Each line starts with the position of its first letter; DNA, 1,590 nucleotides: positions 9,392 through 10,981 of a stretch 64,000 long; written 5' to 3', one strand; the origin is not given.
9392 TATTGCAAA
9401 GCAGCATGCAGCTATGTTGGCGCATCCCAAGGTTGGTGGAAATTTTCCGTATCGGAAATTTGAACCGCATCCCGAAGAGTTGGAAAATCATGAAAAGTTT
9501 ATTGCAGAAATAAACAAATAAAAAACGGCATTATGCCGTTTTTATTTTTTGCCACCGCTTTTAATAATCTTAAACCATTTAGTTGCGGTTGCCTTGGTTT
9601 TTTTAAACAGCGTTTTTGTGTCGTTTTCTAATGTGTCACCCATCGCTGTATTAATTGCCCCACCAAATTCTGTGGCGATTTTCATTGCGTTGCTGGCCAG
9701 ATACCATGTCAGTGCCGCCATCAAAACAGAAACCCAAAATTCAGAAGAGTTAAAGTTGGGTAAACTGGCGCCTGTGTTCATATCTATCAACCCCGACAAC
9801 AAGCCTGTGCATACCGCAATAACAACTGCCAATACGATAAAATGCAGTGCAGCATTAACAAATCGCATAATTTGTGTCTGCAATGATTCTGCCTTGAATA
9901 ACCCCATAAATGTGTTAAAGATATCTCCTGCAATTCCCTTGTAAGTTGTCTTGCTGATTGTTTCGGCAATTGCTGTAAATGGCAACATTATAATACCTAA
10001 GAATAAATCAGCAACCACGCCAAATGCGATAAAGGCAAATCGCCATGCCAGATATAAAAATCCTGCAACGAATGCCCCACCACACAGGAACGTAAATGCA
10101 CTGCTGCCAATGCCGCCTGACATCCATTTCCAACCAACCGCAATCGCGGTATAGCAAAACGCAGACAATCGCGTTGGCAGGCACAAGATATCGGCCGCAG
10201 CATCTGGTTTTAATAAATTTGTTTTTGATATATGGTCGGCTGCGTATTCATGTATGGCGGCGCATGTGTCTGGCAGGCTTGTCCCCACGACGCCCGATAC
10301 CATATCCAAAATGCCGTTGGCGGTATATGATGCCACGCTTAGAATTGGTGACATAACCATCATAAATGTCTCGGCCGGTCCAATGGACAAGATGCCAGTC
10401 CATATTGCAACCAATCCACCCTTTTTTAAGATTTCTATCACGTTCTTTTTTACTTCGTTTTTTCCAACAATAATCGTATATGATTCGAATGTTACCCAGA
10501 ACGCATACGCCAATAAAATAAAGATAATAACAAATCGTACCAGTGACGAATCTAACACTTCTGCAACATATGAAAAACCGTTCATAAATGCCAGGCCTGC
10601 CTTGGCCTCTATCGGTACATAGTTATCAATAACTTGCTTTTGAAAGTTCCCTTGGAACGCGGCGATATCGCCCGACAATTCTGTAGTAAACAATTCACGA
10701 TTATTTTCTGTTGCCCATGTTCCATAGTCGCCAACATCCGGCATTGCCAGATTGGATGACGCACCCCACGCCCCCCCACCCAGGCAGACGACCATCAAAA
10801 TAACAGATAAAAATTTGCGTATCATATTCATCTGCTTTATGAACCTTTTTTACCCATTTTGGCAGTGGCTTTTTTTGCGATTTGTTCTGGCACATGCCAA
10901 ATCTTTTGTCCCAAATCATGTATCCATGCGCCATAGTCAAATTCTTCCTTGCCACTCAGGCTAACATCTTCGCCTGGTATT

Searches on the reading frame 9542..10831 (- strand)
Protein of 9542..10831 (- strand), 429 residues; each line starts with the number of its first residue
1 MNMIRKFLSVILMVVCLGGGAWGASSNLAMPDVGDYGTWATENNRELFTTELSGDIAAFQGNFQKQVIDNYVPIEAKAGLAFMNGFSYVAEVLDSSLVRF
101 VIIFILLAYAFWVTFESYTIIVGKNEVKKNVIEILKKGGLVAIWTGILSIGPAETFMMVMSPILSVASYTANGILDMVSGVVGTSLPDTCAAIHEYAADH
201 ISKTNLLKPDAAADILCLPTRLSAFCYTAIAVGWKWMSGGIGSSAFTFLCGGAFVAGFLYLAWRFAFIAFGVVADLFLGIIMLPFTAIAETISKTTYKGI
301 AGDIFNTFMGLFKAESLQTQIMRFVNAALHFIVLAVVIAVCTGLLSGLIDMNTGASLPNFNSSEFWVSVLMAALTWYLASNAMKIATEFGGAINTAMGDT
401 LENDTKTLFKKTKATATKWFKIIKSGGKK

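Call 7: search_protein_families(library=pfam, proteins=[window:9542-10831:-], max_evalue=0.01)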
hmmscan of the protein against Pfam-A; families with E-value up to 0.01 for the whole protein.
window:9542-10831:- (429 aa): 0 families

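Call 11: search_protein_families(library=ncbifam, proteins=[window:9542-10831:-], max_evalue=1)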
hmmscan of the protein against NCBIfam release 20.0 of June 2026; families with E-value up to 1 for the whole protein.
window:9542-10831:- (429 aa): 0 families

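Call 12: search_protein_families(library=pfam, proteins=[window:9542-10831:-], max_evalue=10)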
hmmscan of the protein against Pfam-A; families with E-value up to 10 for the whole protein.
window:9542-10831:- (429 aa): 0 families

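Call 34: search_solved_structures(query=A2, max_evalue=10)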
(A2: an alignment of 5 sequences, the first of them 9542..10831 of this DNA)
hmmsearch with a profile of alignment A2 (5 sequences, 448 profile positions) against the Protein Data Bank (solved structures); distinct sequences matched with E-value up to 10: 2.
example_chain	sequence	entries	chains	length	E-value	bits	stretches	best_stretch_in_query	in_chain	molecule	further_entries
8gji_A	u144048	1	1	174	0.085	15.2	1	363-440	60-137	GCG binder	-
9r2b_B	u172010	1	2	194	1.5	11.1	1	397-445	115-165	de novo-designed alpha-helical barrel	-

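Call 49: predict_structure(alignment_id=A2)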
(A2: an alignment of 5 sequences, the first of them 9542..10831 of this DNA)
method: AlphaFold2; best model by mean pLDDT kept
length: 429 residues; sequences in the alignment: 5
mean_pLDDT: 39.1   pTM: 0.26
mean pLDDT of the five models: 39.1, 37.9, 37.5, 35.5, 34.2
residues with pLDDT >= 90: 0; 70-90: 0; 50-70: 10; < 50: 419
segments of 3 or more residues with pLDDT < 50: 1-190, 195-197, 200-220, 222-413, 423-429
pLDDT, mean of each block of 10 residues (from residue 1): 42 44 36 34 37 30 31 35 37 39 38 36 32 28 30 28 31 30 37 49 42 47 47 43 44 48 46 44 41 38 38 39 44 46 41 33 41 45 38 38 44 46 42
secondary structure, 60 per line:
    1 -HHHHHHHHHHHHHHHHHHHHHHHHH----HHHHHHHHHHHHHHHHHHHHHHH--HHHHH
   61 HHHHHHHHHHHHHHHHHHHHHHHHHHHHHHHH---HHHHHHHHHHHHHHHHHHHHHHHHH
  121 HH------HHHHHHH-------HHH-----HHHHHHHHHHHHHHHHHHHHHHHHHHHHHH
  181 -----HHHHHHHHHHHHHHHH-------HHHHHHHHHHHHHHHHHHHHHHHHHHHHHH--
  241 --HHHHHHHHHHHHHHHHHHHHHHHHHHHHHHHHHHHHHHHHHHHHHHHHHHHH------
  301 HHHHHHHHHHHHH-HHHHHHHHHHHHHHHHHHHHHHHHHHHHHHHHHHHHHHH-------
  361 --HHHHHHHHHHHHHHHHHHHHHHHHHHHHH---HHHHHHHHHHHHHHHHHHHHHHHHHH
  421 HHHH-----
elements in order: H2-26 H31-53 H56-92 H96-122 H129-135 H151-180 H186-201 H209-238 H243-294 H301-313 H315-353 H363-391 H395-424
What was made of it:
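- Tried and rejected: AlphaFold on the five-paralogue alignment was useless (pLDDT 39, call 49).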

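Call 66: find_homologous_proteins(query=window:9542-10831:-, max_evalue=0.001)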
Query window:9542-10831:- (429 aa): 511 proteins with E <= 0.001 among 8000 candidates; the best 120 are listed.
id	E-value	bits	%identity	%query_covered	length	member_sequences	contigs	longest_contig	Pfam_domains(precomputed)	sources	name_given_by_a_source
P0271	3.7e-269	911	96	100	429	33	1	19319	-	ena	-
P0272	3.7e-253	858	89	100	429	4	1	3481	-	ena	-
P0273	9.9e-235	797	85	97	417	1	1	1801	-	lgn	-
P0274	2.7e-229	779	79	100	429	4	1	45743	-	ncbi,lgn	-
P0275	7.5e-221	752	76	100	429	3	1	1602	-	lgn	-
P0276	9.9e-221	751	80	97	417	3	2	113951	-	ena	-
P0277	5.8e-218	742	77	97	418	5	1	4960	-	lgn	-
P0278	1.7e-215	734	76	99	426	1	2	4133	-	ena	-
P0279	4.6e-214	729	77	98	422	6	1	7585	-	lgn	-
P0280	1.8e-211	721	74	100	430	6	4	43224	-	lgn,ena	-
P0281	2.6e-210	717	73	100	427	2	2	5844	-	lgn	-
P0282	3.6e-205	700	71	100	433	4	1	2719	-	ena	-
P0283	3.4e-203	694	71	100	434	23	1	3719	-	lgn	-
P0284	4.2e-199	680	71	100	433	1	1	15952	-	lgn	-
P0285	7.5e-182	623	64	100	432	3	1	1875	-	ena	-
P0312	1.1e-150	521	54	100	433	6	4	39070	-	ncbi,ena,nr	ncbi:MAG: hypothetical protein IIV74_03445 [Alphaproteobacteria bacterium]|nr:hypothetical protein [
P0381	1.2e-136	474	51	100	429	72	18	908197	-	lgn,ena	-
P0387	1.9e-135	470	52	94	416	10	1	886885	-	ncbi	-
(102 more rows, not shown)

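Call 74: predict_structure(alignment_id=A5)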
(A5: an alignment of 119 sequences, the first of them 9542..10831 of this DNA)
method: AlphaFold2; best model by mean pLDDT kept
length: 429 residues; sequences in the alignment: 119
mean_pLDDT: 68.6   pTM: 0.55
mean pLDDT of the five models: 68.6, 64.7, 64.5, 63.5, 63.3
residues with pLDDT >= 90: 0; 70-90: 243; 50-70: 150; < 50: 36
segments of 3 or more residues with pLDDT < 50: 1-3, 17-30, 63-69, 350-358
pLDDT, mean of each block of 10 residues (from residue 1): 54 52 43 58 70 68 47 70 78 79 84 78 68 80 81 75 78 75 62 77 69 74 72 71 69 77 73 74 77 67 72 65 75 78 66 45 66 75 68 54 60 65 58
secondary structure, 60 per line:
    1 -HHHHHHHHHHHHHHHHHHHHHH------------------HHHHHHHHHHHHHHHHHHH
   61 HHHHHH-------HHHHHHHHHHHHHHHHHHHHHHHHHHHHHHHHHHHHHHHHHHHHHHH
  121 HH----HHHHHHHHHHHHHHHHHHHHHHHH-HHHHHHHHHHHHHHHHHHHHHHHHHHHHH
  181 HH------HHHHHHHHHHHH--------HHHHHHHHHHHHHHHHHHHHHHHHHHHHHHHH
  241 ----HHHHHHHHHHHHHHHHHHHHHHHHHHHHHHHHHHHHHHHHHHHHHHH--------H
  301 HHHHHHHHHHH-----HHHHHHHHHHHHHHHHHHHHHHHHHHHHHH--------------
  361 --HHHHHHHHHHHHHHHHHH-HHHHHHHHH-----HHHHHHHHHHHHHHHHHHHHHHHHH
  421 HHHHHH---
elements in order: H2-23 H42-66 H74-122 H127-150 H152-182 H189-200 H209-240 H245-291 H300-311 H317-346 H363-380 H382-390 H396-426
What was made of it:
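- Tried and rejected: The 119-sequence alignment gave a usable model (call 74).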

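Call 77: fold_search(model_id=the predicted structure, library=pdb)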
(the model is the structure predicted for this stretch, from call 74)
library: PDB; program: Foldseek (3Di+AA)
matches with E <= 10: 501; with E <= 0.001: 0
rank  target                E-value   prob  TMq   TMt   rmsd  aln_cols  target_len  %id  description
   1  8rtd_L                2.3e-02  0.94  0.23  0.31  14.7       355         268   14  Stalk-Arches-IMC structure from the fully-assembled R388 type IV secretion system determined by cryo-EM. (released 2024-06-19)
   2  8rt9_F                2.6e-02  0.95  0.23  0.31  14.1       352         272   13  Stalk complex full-length structure (TrwJ/VirB5-TrwI/VirB6) from the fully-assembled R388 type IV secretion system det (released 2024-06-19)
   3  7n6g_3W               8.6e-02  0.41  0.15  0.16  49.6       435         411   10  C1 of central pair (released 2022-05-18)
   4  7o3v_J                1.0e-01  0.94  0.29  0.41  11.6       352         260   13  Stalk complex structure (TrwJ/VirB5-TrwI/VirB6) from the fully-assembled R388 type IV secretion system determined by c (released 2022-06-22)
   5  8rtd_H                1.1e-01  0.82  0.20  0.32  15.9       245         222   13  Stalk-Arches-IMC structure from the fully-assembled R388 type IV secretion system determined by cryo-EM. (released 2024-06-19)
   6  9g71_A                1.1e-01  0.18  0.12  0.12  36.3       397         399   12  Cryo-EM structure of TTYH2 in complex with lipids in GDN (released 2025-05-21)
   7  8rtd_I                1.3e-01  0.72  0.19  0.29  14.6       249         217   12  Stalk-Arches-IMC structure from the fully-assembled R388 type IV secretion system determined by cryo-EM. (released 2024-06-19)
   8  7p5m_A                1.6e-01  0.14  0.10  0.11  37.3       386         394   14  Cryo-EM structure of human TTYH2 in lipid nanodiscs (released 2021-08-11)
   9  7n6g_3N               1.8e-01  0.18  0.12  0.13  44.2       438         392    9  C1 of central pair (released 2022-05-18)
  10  7p5c_A                2.1e-01  0.20  0.14  0.14  34.4       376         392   10  Cryo-EM structure of human TTYH3 in Ca2+ and GDN (released 2021-08-11)
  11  7p5j_A                2.1e-01  0.15  0.12  0.12  35.0       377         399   11  Cryo-EM structure of human TTYH1 in GDN (released 2021-08-11)
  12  7p54_A                2.2e-01  0.13  0.11  0.12  37.0       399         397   12  Cryo-EM structure of human TTYH2 in GDN (released 2021-08-11)
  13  6h2f_B                2.6e-01  0.21  0.14  0.17  44.3       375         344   12  Structure of the pre-pore AhlB of the tripartite alpha-pore forming toxin, AHL, from Aeromonas hydrophila. (released 2019-07-10)
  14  7rtw_A                3.4e-01  0.14  0.13  0.14  36.0       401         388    8  Cryo-EM structure of a TTYH3 cis-dimer (released 2021-08-25)
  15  7udn_B                3.8e-01  0.20  0.12  0.16  25.9       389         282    8  Crystal structure of designed helical repeat protein RPB_PLP1_R6 in alternative conformation 2 (released 2023-03-22)
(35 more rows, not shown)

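Call 93: find_encoding_contigs(protein=P0387, flank=10000, max_places=2)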
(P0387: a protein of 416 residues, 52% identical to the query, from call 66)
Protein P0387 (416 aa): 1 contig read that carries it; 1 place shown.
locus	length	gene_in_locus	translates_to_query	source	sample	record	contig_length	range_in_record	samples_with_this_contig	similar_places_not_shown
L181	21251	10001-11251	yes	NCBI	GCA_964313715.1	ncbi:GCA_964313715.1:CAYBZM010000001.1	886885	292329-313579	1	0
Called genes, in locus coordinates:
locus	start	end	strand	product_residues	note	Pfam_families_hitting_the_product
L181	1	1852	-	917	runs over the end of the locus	PF00521:DNA_topoisoIV, PF03989:DNA_gyraseA_C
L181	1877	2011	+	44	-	-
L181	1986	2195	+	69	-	-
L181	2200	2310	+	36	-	-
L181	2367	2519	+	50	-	PF00468:Ribosomal_L34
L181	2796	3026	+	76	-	-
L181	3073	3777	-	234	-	PF00459:Inositol_P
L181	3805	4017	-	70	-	PF01197:Ribosomal_L31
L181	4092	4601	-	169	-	-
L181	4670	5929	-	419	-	-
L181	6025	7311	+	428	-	-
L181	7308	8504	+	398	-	-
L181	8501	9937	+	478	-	-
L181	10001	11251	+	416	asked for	-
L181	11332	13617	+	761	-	-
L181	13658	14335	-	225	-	PF00929:RNase_T, PF13482:RNase_H_2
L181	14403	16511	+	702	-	PF00580:UvrD-helicase, PF01443:Viral_helicase1 (faint), PF13245:AAA_19, PF13604:AAA_30 (faint), PF13361:UvrD_C, PF13538:UvrD_C_2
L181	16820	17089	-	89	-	PF01016:Ribosomal_L27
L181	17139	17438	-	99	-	PF00829:Ribosomal_L21p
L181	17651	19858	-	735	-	-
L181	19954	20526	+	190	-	PF09411:PagL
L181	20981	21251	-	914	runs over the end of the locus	PF01326:PPDK_N, PF00391:PEP-utilizers, PF02896:PEP-utilizers_C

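Call 108: find_encoding_contigs(protein=P0312, flank=10000, max_places=3)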
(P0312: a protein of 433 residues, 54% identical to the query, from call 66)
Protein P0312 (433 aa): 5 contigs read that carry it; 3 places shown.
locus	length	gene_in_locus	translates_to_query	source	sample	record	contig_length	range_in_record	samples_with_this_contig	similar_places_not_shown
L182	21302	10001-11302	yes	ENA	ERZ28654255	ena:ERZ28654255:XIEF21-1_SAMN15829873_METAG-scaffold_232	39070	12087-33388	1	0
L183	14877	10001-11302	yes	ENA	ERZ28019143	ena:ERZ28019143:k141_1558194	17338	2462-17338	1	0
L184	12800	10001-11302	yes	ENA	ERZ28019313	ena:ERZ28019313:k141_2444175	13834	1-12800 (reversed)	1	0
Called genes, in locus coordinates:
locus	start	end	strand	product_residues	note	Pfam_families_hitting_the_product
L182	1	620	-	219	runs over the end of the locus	PF04452:Methyltrans_RNA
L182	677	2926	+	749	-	PF02534:T4SS-DNA_transf, PF10412:TrwB_AAD_bind, PF12696:TraG-D_C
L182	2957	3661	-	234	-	PF00459:Inositol_P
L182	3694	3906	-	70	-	PF01197:Ribosomal_L31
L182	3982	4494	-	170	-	-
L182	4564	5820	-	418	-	-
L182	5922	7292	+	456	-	-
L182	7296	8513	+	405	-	-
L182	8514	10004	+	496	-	-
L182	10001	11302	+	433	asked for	-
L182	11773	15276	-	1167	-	-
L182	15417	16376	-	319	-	PF00849:PseudoU_synth_2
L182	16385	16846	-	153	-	-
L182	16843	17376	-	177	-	-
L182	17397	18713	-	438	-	-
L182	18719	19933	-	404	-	-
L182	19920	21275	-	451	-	-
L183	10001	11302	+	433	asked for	-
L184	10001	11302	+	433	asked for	-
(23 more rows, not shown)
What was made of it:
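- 9542..14800 (-): four tandem paralogous polytopic membrane proteins (429, 498, 399 and 423 aa): the 'VirB6 array'. The array lies two genes from virD4 in a congener (call 108).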

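Call 110: find_encoding_contigs(protein=P0381, flank=10000, max_places=4)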
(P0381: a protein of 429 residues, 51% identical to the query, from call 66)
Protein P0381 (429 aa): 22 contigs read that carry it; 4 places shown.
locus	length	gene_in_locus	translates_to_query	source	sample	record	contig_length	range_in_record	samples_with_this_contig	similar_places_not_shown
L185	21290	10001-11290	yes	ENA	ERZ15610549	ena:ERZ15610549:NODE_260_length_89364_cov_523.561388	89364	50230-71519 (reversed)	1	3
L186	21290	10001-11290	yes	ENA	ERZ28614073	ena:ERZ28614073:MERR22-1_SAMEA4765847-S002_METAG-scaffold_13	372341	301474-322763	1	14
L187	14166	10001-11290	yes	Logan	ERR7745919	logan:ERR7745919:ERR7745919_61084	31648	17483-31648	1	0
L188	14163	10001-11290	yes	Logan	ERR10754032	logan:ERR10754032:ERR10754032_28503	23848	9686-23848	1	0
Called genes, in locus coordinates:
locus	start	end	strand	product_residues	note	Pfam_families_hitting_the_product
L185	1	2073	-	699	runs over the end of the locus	PF00912:Transgly, PF00905:Transpeptidase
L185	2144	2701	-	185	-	PF01569:PAP2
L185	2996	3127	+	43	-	-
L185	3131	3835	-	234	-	PF00459:Inositol_P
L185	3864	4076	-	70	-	PF01197:Ribosomal_L31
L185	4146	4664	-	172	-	-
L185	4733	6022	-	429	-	-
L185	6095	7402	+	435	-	-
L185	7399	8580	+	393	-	-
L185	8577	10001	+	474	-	-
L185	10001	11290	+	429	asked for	-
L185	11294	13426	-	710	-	PF00580:UvrD-helicase, PF13245:AAA_19, PF13604:AAA_30 (faint), PF13361:UvrD_C, PF13538:UvrD_C_2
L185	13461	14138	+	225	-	PF00929:RNase_T, PF03104:DNA_pol_B_exo1 (faint), PF13482:RNase_H_2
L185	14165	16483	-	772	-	-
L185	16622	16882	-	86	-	PF01016:Ribosomal_L27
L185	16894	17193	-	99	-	PF00829:Ribosomal_L21p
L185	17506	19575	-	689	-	-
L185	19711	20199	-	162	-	PF09411:PagL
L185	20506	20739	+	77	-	-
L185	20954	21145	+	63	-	-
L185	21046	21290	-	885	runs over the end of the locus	PF01326:PPDK_N, PF00391:PEP-utilizers, PF02896:PEP-utilizers_C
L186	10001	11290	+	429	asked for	-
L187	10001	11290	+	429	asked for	-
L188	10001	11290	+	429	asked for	-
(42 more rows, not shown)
